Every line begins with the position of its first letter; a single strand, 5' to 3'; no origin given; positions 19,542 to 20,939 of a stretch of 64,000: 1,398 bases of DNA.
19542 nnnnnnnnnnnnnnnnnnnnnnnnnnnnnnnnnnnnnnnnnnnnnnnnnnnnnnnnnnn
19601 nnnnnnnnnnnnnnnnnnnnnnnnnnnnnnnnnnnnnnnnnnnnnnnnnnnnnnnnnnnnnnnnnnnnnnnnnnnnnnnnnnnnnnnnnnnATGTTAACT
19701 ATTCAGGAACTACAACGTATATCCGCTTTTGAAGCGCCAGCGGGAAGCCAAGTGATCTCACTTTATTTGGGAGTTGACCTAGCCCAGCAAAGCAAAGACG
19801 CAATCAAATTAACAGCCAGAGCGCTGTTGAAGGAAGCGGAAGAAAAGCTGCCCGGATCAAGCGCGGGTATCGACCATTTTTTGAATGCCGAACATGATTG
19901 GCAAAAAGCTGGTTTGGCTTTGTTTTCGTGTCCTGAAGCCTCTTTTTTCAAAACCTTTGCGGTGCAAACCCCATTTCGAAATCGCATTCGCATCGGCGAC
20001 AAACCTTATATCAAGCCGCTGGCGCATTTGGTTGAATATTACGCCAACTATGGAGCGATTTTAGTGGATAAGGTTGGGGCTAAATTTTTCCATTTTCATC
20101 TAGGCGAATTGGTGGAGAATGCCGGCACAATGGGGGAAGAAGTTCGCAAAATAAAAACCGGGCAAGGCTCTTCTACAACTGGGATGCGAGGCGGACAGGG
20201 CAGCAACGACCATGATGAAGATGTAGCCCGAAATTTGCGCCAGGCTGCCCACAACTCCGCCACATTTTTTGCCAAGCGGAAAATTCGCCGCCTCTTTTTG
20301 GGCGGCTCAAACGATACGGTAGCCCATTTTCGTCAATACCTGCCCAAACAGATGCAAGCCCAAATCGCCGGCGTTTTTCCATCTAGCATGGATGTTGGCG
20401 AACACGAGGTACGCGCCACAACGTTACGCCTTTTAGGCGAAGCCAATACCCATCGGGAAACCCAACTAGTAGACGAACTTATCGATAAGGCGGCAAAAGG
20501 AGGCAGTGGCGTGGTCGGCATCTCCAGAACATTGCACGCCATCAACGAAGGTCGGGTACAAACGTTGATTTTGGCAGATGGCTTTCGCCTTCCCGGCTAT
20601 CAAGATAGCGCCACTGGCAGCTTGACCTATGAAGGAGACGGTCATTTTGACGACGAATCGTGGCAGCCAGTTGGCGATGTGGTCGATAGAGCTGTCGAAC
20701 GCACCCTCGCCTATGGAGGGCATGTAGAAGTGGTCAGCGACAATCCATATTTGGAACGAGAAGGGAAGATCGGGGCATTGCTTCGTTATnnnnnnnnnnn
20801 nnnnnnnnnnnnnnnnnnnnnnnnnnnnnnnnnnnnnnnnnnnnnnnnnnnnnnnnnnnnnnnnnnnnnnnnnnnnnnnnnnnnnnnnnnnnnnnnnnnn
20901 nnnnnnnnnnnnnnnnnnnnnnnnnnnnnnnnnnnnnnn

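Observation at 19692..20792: Bacterial eRF1-like protein retaining a GGQ motif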

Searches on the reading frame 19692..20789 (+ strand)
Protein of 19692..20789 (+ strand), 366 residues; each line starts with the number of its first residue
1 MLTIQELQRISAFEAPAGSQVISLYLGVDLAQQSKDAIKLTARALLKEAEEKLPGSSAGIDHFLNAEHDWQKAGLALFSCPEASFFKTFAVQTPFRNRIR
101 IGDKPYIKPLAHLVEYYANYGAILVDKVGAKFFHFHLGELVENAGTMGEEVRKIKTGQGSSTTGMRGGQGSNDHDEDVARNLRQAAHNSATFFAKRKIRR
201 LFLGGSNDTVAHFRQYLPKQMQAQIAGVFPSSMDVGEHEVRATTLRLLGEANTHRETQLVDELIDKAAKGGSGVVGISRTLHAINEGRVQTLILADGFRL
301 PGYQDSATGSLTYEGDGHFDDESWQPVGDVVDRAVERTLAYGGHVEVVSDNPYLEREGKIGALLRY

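Call 3: search_protein_families(library=pfam, proteins=[window:19692-20789:+], max_evalue=1)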
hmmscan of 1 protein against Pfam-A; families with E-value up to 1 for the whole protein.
window:19692-20789:+ (366 aa): 5 families
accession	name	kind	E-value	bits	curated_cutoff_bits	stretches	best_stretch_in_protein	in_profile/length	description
PF18854.6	baeRF_family10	-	8e-24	85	27.1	1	105-245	1-139/143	Bacterial archaeo-eukaryotic release factor family 10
PF18845.6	baeRF_family3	-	2.6e-06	28.3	31.5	1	164-288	48-168/168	Bacterial archaeo-eukaryotic release factor family 3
PF18844.6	baeRF_family2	-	7.9e-06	26.5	26.9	1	122-263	4-143/149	Bacterial archaeo-eukaryotic release factor family 2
PF03465.20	eRF1_3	-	0.00012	22.9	25.8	1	255-351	3-84/106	eRF1 domain 3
PF18846.6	baeRF_family5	-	0.036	14.6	27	1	121-225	4-114/132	Bacterial archaeo-eukaryotic release factor family 5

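Call 4: search_protein_families(library=ncbifam, proteins=[window:19692-20789:+], max_evalue=1)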
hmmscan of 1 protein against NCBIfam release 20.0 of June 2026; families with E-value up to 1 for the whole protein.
window:19692-20789:+ (366 aa): 6 families
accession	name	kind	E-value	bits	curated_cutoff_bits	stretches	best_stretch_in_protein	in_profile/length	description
NF052288.1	MSMEG_1130_fam_RHF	equivalog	8.5e-26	90.8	480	1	76-366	90-387/387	MSMEG_1130 family ribosome hibernation factor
NF052287.1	AOC03_06830_fam_RHF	equivalog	4e-18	66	330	1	65-366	66-361/361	AOC03_06830 family ribosome hibernation factor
NF052289.1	Rv2629_fam_RHF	equivalog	4.6e-17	62.2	320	1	90-296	83-288/357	Rv2629 family ribosome hibernation factor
TIGR03676.1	aRF1_eRF1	equivalog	5.5e-09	35.3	234.7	1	104-299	118-315/403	peptide chain release factor aRF-1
TIGR00111.1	pelota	equivalog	0.0063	15.8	177.65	1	241-298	245-303/351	mRNA surveillance protein pelota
NF002172.0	PRK01018.1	equivalog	0.055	13.6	77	1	261-297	5-41/101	50S ribosomal protein L30e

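Call 5: search_solved_structures(query=window:19692-20789:+, max_evalue=10, show_alignments=2)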
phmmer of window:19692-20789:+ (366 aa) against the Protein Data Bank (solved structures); distinct sequences matched with E-value up to 10: 5.
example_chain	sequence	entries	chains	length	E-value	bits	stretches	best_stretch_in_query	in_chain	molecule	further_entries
8v9j_z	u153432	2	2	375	3.4e-09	39.4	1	84-349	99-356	Ribosome hibernation factor Balon (MSMEG_1130)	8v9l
8v9k_z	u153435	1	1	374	0.0013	21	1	73-366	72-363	Ribosome hibernation factor Balon (Rv2629)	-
3oby_A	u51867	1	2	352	0.15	14.3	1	241-301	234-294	Protein pelota homolog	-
3j15_A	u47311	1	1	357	0.21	13.8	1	235-297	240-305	Protein pelota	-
9cte_A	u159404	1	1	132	0.36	13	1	169-222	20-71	De novo protein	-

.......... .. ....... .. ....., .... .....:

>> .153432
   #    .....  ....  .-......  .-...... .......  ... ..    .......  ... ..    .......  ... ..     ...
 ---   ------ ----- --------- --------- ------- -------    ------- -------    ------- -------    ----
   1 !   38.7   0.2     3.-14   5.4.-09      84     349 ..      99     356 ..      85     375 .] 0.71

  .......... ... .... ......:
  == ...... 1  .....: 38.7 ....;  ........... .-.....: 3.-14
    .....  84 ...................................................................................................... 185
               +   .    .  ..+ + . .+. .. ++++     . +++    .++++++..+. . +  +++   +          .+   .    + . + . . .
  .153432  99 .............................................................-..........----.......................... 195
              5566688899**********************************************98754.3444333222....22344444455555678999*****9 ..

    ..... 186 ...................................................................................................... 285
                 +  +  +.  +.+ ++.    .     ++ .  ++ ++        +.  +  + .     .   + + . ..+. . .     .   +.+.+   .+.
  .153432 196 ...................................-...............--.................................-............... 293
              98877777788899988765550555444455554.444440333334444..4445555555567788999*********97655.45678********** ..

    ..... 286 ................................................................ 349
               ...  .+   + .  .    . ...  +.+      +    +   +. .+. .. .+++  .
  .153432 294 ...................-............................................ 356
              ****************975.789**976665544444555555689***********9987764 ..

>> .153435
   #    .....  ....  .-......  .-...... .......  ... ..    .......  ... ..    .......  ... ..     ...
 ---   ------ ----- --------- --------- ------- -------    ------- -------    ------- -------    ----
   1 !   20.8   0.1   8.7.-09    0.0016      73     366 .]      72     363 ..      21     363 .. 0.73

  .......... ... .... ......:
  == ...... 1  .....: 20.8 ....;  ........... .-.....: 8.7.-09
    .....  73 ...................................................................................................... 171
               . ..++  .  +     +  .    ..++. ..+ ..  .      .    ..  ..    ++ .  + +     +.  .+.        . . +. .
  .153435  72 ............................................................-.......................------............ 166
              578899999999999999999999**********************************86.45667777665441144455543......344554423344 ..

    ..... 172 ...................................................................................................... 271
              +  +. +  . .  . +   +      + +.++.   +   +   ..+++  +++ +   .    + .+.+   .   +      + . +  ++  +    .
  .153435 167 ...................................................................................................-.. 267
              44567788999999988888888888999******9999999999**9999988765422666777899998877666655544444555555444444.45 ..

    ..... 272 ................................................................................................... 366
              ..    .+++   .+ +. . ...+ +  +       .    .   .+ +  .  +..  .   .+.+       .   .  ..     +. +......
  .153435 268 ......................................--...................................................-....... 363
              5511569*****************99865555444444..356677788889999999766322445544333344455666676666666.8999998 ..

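Call 6: find_homologous_proteins(query=window:19692-20789:+, max_evalue=0.001)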
Query window:19692-20789:+ (366 aa): 371 proteins with E <= 0.001 among 8000 candidates; the best 120 are listed.
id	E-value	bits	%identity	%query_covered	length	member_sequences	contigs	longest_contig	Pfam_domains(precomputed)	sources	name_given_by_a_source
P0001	8.6e-242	819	100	100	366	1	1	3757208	PF18845.7,PF18844.7,PF18854.7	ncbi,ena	-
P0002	2.7e-153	528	64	100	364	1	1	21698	PF03465.21,PF18844.7,PF18854.7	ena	-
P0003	5.9e-128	445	57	98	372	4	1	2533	PF03465.21,PF18845.7,PF18844.7,PF18854.7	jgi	jgi:peptide subunit release factor 1 (eRF1)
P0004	1.8e-120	420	54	100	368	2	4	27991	PF03465.21,PF18854.7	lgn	-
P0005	3.1e-117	410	52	100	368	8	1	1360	PF03465.21,PF18845.7,PF18844.7,PF18854.7,PF18856.7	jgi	jgi:peptide chain release factor subunit 1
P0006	4.8e-117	409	54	93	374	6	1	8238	PF03465.21,PF10116.15,PF18845.7,PF18844.7,PF18854.7,PF18856.7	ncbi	-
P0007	2.0e-116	407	51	100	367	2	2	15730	PF18845.7,PF18844.7,PF18854.7,PF18856.7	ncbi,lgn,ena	-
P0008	1.8e-115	404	51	100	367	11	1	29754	PF18845.7,PF18844.7,PF18854.7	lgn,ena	-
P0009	5.3e-115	402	51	100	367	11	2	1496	PF03465.21,PF18845.7,PF18844.7,PF18854.7,PF18856.7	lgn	-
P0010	7.8e-115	402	50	100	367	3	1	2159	PF18845.7,PF18844.7,PF18854.7,PF18856.7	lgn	-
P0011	1.3e-114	401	51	100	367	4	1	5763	PF18845.7,PF18844.7,PF18854.7,PF18846.7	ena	-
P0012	1.8e-114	401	49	100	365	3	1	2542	PF18845.7,PF18844.7,PF18854.7,PF18856.7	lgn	-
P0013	2.4e-114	400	52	100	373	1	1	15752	PF10116.15,PF18845.7,PF18844.7,PF18854.7,PF18846.7,PF18856.7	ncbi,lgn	-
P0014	3.5e-114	400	51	100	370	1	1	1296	PF10116.15,PF18845.7,PF18844.7,PF18854.7,PF18846.7,PF18856.7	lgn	-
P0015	4.3e-114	399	51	100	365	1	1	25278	PF18845.7,PF18844.7,PF18854.7,PF18856.7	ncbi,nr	ncbi:MAG: hypothetical protein R3248_05600 [Candidatus Promineifilaceae bacterium]|nr:hypothetical p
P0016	8.4e-114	398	52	100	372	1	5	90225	PF03465.21,PF10116.15,PF18845.7,PF18844.7,PF18854.7,PF18856.7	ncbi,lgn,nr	ncbi:MAG: hypothetical protein L0332_02495 [Chloroflexi bacterium]|nr:hypothetical protein [Chlorofl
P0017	1.7e-113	397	51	100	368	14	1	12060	PF03465.21,PF18845.7,PF18844.7,PF18854.7,PF18846.7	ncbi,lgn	-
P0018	1.8e-113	397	52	100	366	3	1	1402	PF03465.21,PF18845.7,PF18844.7,PF18854.7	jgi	jgi:peptide subunit release factor 1 (eRF1)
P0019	1.9e-113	397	49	100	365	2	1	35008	PF18845.7,PF18844.7,PF18854.7,PF18856.7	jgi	-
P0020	1.9e-113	397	51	100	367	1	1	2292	PF18845.7,PF18844.7,PF18854.7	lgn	-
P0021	2.5e-113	397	52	100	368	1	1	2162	PF18845.7,PF18844.7,PF18854.7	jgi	jgi:peptide chain release factor subunit 1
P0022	3.0e-113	396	51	100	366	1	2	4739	PF03465.21,PF18845.7,PF18844.7,PF18854.7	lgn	-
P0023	3.6e-113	396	51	100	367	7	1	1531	PF18845.7,PF18844.7,PF18854.7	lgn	-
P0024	4.0e-113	396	49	100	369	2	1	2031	PF18845.7,PF18844.7,PF18854.7,PF18856.7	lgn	-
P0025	6.8e-113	395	51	100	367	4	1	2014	PF18845.7,PF18844.7,PF18854.7,PF18856.7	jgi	jgi:peptide subunit release factor 1 (eRF1)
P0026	1.1e-112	395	49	100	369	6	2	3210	PF18845.7,PF18844.7,PF18854.7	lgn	-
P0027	3.5e-112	393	49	100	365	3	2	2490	PF18845.7,PF18844.7,PF18854.7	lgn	-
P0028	3.8e-112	393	51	100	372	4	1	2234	PF03465.21,PF10116.15,PF18845.7,PF18844.7,PF18854.7,PF18856.7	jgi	jgi:peptide subunit release factor 1 (eRF1)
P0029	6.9e-112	392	50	100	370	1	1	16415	PF18845.7,PF18844.7,PF18854.7,PF18856.7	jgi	jgi:peptide subunit release factor 1 (eRF1)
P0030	9.8e-112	392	51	100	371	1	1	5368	PF18845.7,PF18844.7,PF18854.7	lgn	-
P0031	1.0e-111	391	51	100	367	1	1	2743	PF10116.15,PF18845.7,PF18844.7,PF18854.7,PF18856.7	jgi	jgi:peptide subunit release factor 1 (eRF1)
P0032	1.1e-111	391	50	100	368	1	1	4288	PF03465.21,PF18845.7,PF18844.7,PF18854.7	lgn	-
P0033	1.1e-111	391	50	100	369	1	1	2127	PF18845.7,PF18844.7,PF18854.7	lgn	-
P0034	1.2e-111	391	50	100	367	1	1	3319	PF18845.7,PF18844.7,PF18854.7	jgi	jgi:peptide subunit release factor 1 (eRF1)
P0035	1.6e-111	391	51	100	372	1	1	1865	PF03465.21,PF18845.7,PF18844.7,PF18854.7,PF18856.7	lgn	-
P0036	2.8e-111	390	48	100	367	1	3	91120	PF03465.21,PF18845.7,PF18844.7,PF18854.7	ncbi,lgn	-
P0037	3.0e-111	390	51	100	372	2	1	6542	PF03465.21,PF18845.7,PF18844.7,PF18854.7,PF18856.7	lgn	-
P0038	3.3e-111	390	49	100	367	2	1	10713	PF03465.21,PF18844.7,PF18854.7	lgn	-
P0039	3.6e-111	390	50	100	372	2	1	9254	PF03465.21,PF18844.7,PF18854.7,PF18856.7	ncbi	-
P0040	3.9e-111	390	51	100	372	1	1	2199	PF03465.21,PF10116.15,PF18845.7,PF18844.7,PF18854.7,PF18856.7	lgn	-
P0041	5.4e-111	389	50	100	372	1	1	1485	PF03465.21,PF18845.7,PF18844.7,PF18854.7,PF18856.7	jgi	-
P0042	7.7e-111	389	48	100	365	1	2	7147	PF03465.21,PF18845.7,PF18844.7,PF18854.7,PF18856.7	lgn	-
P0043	7.8e-111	389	49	100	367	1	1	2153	PF03465.21,PF18845.7,PF18844.7,PF18854.7,PF18856.7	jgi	jgi:peptide subunit release factor 1 (eRF1)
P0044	8.8e-111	388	51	100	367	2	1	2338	PF18845.7,PF18844.7,PF18854.7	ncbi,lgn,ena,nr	ncbi:MAG: hypothetical protein KC443_25350 [Anaerolineales bacterium]|nr:hypothetical protein [Anaer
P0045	9.3e-111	388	52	100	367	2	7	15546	PF03465.21,PF18845.7,PF18844.7,PF18854.7,PF18856.7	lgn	-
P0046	1.1e-110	388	51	97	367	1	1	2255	PF18845.7,PF18844.7,PF18854.7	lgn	-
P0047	1.1e-110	388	49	100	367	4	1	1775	PF03465.21,PF18844.7,PF18854.7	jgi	jgi:peptide chain release factor subunit 1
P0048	1.2e-110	388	49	100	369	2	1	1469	PF18845.7,PF18844.7,PF18854.7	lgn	-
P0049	2.3e-110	387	50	100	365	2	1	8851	PF03465.21,PF18845.7,PF18844.7,PF18854.7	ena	-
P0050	3.6e-110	386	51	100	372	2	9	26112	PF10116.15,PF18845.7,PF18844.7,PF18854.7,PF18856.7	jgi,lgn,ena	jgi:peptide subunit release factor 1 (eRF1)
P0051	4.1e-110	386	49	100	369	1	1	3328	PF18845.7,PF18844.7,PF18854.7,PF18856.7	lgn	-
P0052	5.2e-110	386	51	100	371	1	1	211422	PF18845.7,PF18844.7,PF18854.7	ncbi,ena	-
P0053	6.3e-110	386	51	100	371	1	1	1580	PF10116.15,PF18844.7,PF18854.7,PF18846.7,PF18856.7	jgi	jgi:peptide subunit release factor 1 (eRF1)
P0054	8.8e-110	385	49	100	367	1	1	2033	PF03465.21,PF18844.7,PF18854.7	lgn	-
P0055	1.0e-109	385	51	100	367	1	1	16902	PF18845.7,PF18844.7,PF18854.7,PF18856.7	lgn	-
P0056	1.8e-109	384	50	100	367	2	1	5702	PF18845.7,PF18844.7,PF18854.7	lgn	-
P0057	2.5e-109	384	50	100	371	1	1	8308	PF03465.21,PF10116.15,PF18845.7,PF18844.7,PF18854.7,PF18856.7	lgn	-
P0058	3.2e-109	383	51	100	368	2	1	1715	PF03465.21,PF18844.7,PF18854.7,PF18856.7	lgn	-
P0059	3.2e-109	383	50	100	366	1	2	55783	PF18845.7,PF18844.7,PF18854.7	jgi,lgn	jgi:peptide subunit release factor 1 (eRF1)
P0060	3.4e-109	383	50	100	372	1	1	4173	PF03465.21,PF18845.7,PF18844.7,PF18854.7,PF18856.7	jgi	jgi:peptide chain release factor subunit 1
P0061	3.6e-109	383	50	100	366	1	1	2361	PF03465.21,PF18845.7,PF18844.7,PF18854.7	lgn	-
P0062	4.8e-109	383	48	100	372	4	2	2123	PF03465.21,PF10116.15,PF18845.7,PF18844.7,PF18854.7,PF18856.7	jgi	jgi:peptide subunit release factor 1 (eRF1)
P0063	1.1e-108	381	48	100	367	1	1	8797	PF18854.7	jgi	jgi:peptide chain release factor subunit 1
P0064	1.2e-108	381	50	100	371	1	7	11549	PF03465.21,PF18845.7,PF18844.7,PF18854.7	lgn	-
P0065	1.2e-108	381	48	100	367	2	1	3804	PF03465.21,PF18845.7,PF18844.7,PF18854.7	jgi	jgi:peptide subunit release factor 1 (eRF1)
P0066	1.4e-108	381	49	100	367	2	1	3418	PF03465.21,PF18845.7,PF18844.7,PF18854.7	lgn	-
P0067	1.4e-108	381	50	100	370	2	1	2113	PF18845.7,PF18844.7,PF18854.7,PF18846.7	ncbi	-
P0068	2.2e-108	380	50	100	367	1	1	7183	PF03465.21,PF18845.7,PF18844.7,PF18854.7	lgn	-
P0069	2.6e-108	380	51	100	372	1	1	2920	PF03465.21,PF10116.15,PF18845.7,PF18844.7,PF18854.7,PF18856.7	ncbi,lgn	ncbi:MAG: hypothetical protein WAM60_23010 [Candidatus Promineifilaceae bacterium]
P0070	2.7e-108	380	50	100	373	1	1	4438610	PF03465.21,PF10116.15,PF18845.7,PF18844.7,PF18854.7,PF18856.7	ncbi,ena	-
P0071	3.4e-108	380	49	100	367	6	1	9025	PF03465.21,PF18845.7,PF18844.7,PF18854.7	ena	-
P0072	3.7e-108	380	50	100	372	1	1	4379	PF03465.21,PF10116.15,PF18845.7,PF18844.7,PF18854.7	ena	-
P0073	4.5e-108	379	47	100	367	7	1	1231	PF18844.7,PF18854.7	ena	-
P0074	5.7e-108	379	49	100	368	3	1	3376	PF03465.21,PF18844.7,PF18854.7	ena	-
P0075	5.9e-108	379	50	100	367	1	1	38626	PF18845.7,PF18844.7,PF18854.7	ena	-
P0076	7.4e-108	379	49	100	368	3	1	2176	PF03465.21,PF18845.7,PF18844.7,PF18854.7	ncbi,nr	ncbi:MAG: hypothetical protein KDE51_22895 [Anaerolineales bacterium]|nr:hypothetical protein [Anaer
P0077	7.4e-108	379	49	100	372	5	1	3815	PF10116.15,PF18844.7,PF18854.7,PF18856.7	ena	-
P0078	7.7e-108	379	47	100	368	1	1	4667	PF18845.7,PF18844.7,PF18854.7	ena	-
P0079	8.7e-108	379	49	100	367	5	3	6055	PF03465.21,PF18845.7,PF18844.7,PF18854.7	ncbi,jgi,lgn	-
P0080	1.1e-107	378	49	100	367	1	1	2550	PF18845.7,PF18844.7,PF18854.7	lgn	-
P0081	1.7e-107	378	49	95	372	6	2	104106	PF03465.21,PF10116.15,PF18844.7,PF18854.7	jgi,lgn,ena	-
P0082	1.7e-107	378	49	100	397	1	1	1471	PF18844.7,PF18854.7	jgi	jgi:hypothetical protein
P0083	1.9e-107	377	50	100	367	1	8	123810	PF03465.21,PF18845.7,PF18844.7,PF18854.7,PF18856.7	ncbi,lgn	ncbi:MAG: hypothetical protein ACE5E7_02130 [Anaerolineae bacterium]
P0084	2.0e-107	377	51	95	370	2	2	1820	PF18844.7,PF18854.7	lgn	-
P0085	2.0e-107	377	49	100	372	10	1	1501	PF03465.21,PF10116.15,PF18845.7,PF18844.7,PF18854.7,PF18856.7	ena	-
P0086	2.8e-107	377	49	100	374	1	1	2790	PF18854.7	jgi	jgi:peptide subunit release factor 1 (eRF1)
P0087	3.4e-107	377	49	100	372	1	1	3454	PF03465.21,PF10116.15,PF18845.7,PF18844.7,PF18854.7,PF18856.7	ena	-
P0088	3.8e-107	376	49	100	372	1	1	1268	PF03465.21,PF10116.15,PF18845.7,PF18844.7,PF18854.7,PF18856.7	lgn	-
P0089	4.2e-107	376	48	100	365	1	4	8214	PF18844.7,PF18854.7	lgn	-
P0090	4.4e-107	376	49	100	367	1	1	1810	PF18845.7,PF18844.7,PF18854.7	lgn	-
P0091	5.5e-107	376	50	100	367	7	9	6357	PF03465.21,PF18844.7,PF18854.7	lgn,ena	-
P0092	5.8e-107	376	50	100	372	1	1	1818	PF03465.21,PF10116.15,PF18845.7,PF18844.7,PF18854.7,PF18856.7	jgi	-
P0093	6.6e-107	376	50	100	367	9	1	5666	PF18845.7,PF18844.7,PF18854.7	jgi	jgi:peptide subunit release factor 1 (eRF1)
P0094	6.8e-107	376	50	100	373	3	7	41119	PF03465.21,PF18845.7,PF18844.7,PF18854.7,PF18856.7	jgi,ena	jgi:peptide subunit release factor 1 (eRF1)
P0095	6.8e-107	376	48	100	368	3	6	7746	PF18845.7,PF18844.7,PF18854.7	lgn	-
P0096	7.3e-107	376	47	100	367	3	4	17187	PF18845.7,PF18844.7,PF18854.7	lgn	-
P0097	7.8e-107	375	49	100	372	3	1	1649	PF03465.21,PF18845.7,PF18844.7,PF18854.7,PF18856.7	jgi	jgi:peptide subunit release factor 1 (eRF1)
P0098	8.5e-107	375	50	100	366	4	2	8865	PF03465.21,PF18845.7,PF18844.7,PF18854.7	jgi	jgi:peptide chain release factor subunit 1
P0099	1.2e-106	375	48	100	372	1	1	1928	PF03465.21,PF18845.7,PF18844.7,PF18854.7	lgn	-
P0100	1.2e-106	375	48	100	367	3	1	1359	PF03465.21,PF18844.7,PF18854.7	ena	-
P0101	1.2e-106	375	48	100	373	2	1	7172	PF18845.7,PF18844.7,PF18854.7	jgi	jgi:peptide subunit release factor 1 (eRF1)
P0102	1.3e-106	375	50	100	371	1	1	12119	PF18844.7,PF18854.7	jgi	-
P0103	1.6e-106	374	50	100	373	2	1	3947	PF03465.21,PF18845.7,PF18844.7,PF18854.7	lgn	-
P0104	2.0e-106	374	49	100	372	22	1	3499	PF03465.21,PF10116.15,PF18845.7,PF18844.7,PF18854.7,PF18856.7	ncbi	-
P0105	2.4e-106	374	49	100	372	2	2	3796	PF03465.21,PF10116.15,PF18845.7,PF18844.7,PF18854.7,PF18856.7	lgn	-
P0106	2.4e-106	374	46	100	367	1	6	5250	PF18844.7,PF18854.7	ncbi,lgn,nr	ncbi:MAG: hypothetical protein IAF02_16630 [Anaerolineae bacterium]|nr:hypothetical protein [Anaerol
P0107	2.6e-106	374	49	100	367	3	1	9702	PF03465.21,PF18845.7,PF18844.7,PF18854.7,PF18856.7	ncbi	-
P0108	3.1e-106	373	52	99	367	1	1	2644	PF03465.21,PF18844.7,PF18854.7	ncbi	-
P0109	3.3e-106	373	49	100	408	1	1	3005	PF03465.21,PF10116.15,PF18845.7,PF18844.7,PF18854.7,PF18856.7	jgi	jgi:peptide chain release factor subunit 1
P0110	3.4e-106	373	49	100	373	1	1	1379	PF03465.21,PF10116.15,PF18845.7,PF18854.7,PF18856.7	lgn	-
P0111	3.5e-106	373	50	100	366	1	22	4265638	PF18845.7,PF18844.7,PF18854.7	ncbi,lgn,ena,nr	ncbi:MAG: hypothetical protein H6654_17790 [Ardenticatenaceae bacterium]|nr:hypothetical protein [An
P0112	3.5e-106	373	48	100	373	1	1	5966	PF03465.21,PF18844.7,PF18854.7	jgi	-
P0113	4.4e-106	373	50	100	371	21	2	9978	PF03465.21,PF10116.15,PF18845.7,PF18854.7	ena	-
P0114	4.5e-106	373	49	100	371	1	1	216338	PF18844.7,PF18854.7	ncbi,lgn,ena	-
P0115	4.6e-106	373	49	95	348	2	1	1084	PF18845.7,PF18844.7,PF18854.7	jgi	jgi:peptide subunit release factor 1 (eRF1)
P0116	5.1e-106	373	50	100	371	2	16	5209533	PF10116.15,PF18844.7,PF18854.7,PF18856.7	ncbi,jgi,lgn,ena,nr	ncbi:MAG: hypothetical protein JSV68_06330 [Anaerolineaceae bacterium]|jgi:peptide subunit release f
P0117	5.6e-106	373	47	100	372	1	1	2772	PF18845.7,PF18844.7,PF18854.7,PF18856.7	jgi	-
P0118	5.6e-106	373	48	100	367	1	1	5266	PF18845.7,PF18844.7,PF18854.7,PF18856.7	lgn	-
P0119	6.4e-106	372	48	100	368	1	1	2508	PF03465.21,PF18845.7,PF18844.7,PF18854.7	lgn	-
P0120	8.4e-106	372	47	100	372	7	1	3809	PF03465.21,PF10116.15,PF18845.7,PF18844.7,PF18854.7,PF18856.7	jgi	jgi:peptide subunit release factor 1 (eRF1)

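Call 21: find_encoding_contigs(protein=P0001, flank=10000, max_places=3)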
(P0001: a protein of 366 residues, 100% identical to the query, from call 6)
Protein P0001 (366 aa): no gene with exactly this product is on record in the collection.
